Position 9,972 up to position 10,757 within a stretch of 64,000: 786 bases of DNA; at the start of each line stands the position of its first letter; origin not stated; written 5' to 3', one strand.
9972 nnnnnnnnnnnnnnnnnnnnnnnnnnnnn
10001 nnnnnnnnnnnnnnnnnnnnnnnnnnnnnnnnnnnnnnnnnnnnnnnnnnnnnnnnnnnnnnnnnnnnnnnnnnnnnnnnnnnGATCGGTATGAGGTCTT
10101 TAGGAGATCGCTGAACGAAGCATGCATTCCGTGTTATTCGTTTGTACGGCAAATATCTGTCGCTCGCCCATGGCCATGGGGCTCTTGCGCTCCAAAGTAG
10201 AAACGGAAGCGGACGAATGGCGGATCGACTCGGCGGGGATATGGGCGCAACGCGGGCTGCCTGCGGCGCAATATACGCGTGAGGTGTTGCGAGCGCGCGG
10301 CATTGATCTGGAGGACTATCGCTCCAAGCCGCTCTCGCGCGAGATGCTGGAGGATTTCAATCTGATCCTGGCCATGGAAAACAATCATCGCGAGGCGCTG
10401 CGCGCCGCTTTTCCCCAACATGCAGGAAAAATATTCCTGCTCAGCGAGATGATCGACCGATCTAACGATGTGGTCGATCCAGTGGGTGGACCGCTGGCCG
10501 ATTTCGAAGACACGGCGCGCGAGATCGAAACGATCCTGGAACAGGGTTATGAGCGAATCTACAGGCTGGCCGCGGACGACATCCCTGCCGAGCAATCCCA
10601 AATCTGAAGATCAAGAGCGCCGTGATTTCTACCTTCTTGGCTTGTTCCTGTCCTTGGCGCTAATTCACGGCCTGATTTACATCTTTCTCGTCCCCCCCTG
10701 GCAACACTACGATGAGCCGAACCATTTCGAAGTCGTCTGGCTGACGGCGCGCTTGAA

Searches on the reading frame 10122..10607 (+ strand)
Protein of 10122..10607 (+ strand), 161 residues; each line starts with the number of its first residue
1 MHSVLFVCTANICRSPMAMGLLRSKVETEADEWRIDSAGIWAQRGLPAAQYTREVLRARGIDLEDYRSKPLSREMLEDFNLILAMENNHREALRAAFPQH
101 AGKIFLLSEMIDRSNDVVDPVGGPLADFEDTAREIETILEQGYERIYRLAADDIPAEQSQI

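Call 69: search_protein_families(library=pfam, proteins=[window:10122-10607:+], max_evalue=0.00001)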
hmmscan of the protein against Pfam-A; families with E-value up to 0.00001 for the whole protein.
window:10122-10607:+ (161 aa): 1 family
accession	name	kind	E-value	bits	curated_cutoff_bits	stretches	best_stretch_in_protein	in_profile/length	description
PF01451.26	LMWPc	-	3e-30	105.8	23.2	1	4-141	1-142/144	Low molecular weight phosphotyrosine protein phosphatase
